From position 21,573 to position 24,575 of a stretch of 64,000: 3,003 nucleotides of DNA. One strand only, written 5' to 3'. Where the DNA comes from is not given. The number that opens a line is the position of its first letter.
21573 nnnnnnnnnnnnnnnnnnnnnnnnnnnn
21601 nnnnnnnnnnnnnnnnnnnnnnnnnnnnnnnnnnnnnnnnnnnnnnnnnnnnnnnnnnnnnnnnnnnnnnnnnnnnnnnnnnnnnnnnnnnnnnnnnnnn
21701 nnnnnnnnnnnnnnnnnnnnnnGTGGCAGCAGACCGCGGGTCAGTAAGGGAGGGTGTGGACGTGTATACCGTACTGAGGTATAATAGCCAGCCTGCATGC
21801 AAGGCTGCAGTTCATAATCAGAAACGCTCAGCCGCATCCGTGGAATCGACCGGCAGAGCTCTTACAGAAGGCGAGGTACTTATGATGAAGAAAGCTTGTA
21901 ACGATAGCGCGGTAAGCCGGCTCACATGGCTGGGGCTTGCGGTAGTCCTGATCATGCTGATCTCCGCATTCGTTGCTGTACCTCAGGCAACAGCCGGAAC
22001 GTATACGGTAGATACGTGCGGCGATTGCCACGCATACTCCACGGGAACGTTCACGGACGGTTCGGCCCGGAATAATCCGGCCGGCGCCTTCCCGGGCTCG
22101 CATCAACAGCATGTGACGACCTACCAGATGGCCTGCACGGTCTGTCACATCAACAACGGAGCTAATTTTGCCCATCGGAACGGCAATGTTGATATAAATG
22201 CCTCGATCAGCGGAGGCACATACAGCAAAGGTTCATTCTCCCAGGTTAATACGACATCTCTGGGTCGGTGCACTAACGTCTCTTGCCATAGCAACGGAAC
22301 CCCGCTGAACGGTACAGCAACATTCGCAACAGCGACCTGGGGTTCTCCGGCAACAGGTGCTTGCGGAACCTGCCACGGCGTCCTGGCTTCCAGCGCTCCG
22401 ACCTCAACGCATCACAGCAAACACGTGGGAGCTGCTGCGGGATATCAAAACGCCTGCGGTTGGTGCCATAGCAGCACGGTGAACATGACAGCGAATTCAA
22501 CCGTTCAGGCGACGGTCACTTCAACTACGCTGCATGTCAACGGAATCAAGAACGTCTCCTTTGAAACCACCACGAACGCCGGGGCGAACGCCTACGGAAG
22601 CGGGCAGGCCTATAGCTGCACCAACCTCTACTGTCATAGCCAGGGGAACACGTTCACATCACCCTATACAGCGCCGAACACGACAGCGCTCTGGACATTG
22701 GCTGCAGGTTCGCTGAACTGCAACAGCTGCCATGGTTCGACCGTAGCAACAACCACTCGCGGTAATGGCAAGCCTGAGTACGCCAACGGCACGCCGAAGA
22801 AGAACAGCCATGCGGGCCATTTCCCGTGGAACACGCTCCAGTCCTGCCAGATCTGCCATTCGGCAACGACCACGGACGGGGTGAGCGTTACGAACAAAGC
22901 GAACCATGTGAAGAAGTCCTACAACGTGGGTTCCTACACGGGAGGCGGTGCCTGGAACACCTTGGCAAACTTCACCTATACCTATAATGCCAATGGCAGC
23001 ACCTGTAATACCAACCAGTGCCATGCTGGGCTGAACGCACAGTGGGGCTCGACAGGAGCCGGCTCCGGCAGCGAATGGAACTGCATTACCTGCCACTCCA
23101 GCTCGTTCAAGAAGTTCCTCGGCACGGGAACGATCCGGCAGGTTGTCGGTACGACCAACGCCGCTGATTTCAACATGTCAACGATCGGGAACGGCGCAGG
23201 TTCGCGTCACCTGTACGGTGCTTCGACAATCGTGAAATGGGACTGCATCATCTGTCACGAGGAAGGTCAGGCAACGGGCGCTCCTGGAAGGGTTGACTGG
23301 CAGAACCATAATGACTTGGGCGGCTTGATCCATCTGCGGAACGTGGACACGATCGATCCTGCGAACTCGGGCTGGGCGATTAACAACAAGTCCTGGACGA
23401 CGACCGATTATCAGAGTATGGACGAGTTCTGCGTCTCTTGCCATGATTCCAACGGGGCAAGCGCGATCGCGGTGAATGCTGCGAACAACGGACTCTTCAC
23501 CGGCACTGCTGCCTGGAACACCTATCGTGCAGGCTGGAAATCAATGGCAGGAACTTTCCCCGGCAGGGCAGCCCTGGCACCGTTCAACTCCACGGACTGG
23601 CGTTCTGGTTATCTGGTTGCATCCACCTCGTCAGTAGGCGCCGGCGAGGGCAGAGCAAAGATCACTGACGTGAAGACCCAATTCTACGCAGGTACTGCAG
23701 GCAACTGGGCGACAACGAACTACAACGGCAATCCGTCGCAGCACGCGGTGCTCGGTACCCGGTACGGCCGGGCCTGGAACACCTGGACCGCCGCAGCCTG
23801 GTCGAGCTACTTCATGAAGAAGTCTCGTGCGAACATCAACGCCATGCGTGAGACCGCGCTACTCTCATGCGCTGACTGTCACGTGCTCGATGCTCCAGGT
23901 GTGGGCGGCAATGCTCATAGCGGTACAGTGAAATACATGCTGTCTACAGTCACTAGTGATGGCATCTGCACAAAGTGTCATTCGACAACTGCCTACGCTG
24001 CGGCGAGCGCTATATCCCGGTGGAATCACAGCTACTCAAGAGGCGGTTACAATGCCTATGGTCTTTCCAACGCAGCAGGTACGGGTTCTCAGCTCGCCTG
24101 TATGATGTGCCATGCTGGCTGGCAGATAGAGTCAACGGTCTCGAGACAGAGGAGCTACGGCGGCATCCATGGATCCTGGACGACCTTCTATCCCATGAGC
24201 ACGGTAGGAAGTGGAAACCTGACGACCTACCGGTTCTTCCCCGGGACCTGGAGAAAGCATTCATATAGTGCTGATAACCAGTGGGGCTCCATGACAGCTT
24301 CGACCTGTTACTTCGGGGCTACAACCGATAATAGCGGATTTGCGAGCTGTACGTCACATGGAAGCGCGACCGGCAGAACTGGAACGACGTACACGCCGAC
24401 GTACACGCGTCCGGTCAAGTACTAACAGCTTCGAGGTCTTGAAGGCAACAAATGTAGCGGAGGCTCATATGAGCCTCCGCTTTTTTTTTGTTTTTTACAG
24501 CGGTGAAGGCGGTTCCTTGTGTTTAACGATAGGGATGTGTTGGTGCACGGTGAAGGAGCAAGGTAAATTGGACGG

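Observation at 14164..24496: Porin-less multiheme cytochrome operon (~50 heme sites) with a double beta-propeller secreted protein: candidate undescribed extracellular electron-transfer module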

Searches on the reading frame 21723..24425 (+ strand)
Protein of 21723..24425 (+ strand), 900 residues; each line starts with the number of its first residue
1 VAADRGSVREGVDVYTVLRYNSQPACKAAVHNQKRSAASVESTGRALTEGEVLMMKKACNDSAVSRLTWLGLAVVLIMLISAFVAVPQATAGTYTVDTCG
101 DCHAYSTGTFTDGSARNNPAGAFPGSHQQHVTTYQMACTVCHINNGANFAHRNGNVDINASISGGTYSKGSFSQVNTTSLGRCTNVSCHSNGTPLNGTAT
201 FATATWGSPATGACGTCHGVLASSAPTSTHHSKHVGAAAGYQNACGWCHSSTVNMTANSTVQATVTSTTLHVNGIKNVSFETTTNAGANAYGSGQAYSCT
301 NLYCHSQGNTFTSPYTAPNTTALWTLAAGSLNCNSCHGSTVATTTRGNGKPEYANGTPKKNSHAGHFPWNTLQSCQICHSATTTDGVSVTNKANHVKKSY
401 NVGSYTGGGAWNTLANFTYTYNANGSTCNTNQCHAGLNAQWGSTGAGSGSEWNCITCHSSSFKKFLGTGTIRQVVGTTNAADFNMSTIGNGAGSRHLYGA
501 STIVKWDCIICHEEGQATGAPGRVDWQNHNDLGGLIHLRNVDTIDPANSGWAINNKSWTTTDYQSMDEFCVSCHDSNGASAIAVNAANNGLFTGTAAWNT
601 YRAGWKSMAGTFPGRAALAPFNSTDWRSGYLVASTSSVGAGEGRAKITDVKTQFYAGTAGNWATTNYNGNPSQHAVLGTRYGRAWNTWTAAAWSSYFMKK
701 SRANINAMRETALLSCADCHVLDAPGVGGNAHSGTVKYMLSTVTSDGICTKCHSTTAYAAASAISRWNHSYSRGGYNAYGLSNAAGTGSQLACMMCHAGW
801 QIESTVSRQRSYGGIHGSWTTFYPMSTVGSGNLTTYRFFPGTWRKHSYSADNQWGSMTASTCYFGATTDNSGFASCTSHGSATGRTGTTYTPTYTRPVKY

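Call 8: search_protein_families(library=pfam, proteins=[window:21723-24425:+], max_evalue=0.01)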
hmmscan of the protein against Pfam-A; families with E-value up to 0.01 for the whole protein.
window:21723-24425:+ (900 aa): 5 families
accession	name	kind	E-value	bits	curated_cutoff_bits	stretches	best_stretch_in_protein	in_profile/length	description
PF14522.11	Cytochrome_C7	-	1e-17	64.1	24.8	1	126-218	4-66/67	Cytochrome c7 and related cytochrome c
PF22113.1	Mtrc-MtrF_II-IV_dom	-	3.7e-14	53.1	30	2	211-385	6-169/176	Outer membrane cytochrome MtrC/MtrF-like, domains II/IV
PF09698.15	GSu_C4xC__C2xCH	-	1.2e-11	45.5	21.7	2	298-337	1-36/36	Geobacter CxxxxCH...CXXCH motif (GSu_C4xC__C2xCH)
PF14537.11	Cytochrom_c3_2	-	1.2e-10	42.2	25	0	714-801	7-68/79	Cytochrome c3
PF09699.15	Paired_CXXCH_1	-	0.0043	17.1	20.6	1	715-756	8-39/41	Doubled CXXCH motif (Paired_CXXCH_1)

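Call 9: search_protein_families(library=ncbifam, proteins=[window:21723-24425:+], max_evalue=0.01)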
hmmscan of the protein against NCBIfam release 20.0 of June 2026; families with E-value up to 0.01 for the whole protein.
window:21723-24425:+ (900 aa): 1 family
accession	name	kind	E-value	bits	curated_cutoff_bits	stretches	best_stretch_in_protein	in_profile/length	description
TIGR01904.2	GSu_C4xC__C2xCH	domain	1.3e-16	60.1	27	2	151-234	1-73/73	CxxxxCH/CxxCH domain c-type cytochrome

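Call 12: search_solved_structures(query=window:21723-24425:+, max_evalue=1)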
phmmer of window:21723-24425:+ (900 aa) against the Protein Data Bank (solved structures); distinct sequences matched with E-value up to 1: 0.

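Call 78: find_homologous_proteins(query=window:21882-24422:+, max_evalue=1e-8)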
Query window:21882-24422:+ (847 aa): 127 proteins with E <= 1e-8 among 8000 candidates; the best 120 are listed.
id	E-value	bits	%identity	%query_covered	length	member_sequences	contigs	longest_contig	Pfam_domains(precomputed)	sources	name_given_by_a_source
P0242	0.0e+0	1476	100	76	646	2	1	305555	PF14537.12,PF09698.16,PF14522.12,PF22113.2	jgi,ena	-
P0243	1.4e-150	522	40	86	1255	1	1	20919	PF09698.16,PF14522.12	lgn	-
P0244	1.6e-147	512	54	53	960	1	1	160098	PF14537.12,PF09698.16,PF14522.12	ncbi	-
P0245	3.6e-139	484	52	58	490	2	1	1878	PF14522.12,PF22113.2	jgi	jgi:hypothetical protein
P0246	5.1e-125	437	39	89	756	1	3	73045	PF09698.16,PF14522.12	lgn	-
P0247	5.8e-125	437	40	82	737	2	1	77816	PF14537.12,PF09698.16,PF14522.12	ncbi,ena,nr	ncbi:MAG: CxxxxCH/CxxCH domain-containing protein [Nitrospiraceae bacterium]|nr:CxxxxCH/CxxCH domain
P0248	3.2e-117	411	40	81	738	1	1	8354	PF09698.16,PF14522.12,PF22113.2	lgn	-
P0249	4.9e-117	411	40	81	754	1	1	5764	PF14537.12,PF09698.16,PF14522.12,PF22113.2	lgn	-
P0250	4.4e-102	361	40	75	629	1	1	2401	PF14537.12,PF14522.12,PF22113.2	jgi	jgi:predicted CxxxxCH...CXXCH cytochrome family protein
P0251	1.5e-82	297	41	53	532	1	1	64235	PF09698.16,PF14522.12,PF22113.2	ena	-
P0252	5.4e-76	275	41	50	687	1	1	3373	PF09699.16,PF14522.12,PF22113.2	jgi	-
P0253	7.6e-73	265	29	95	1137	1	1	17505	PF14537.12,PF09698.16,PF14522.12,PF22113.2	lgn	-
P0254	1.4e-70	257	34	36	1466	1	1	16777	PF14537.12,PF09698.16,PF14522.12,PF22113.2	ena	-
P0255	1.7e-66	244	28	91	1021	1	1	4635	PF14537.12,PF09698.16,PF14522.12,PF22113.2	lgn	-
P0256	2.6e-62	230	31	66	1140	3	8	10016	PF14537.12,PF09698.16,PF14522.12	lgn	-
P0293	1.5e-24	105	32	41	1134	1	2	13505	PF14537.12,PF17170.11,PF09698.16,PF01436.28,PF06739.18,PF14522.12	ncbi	-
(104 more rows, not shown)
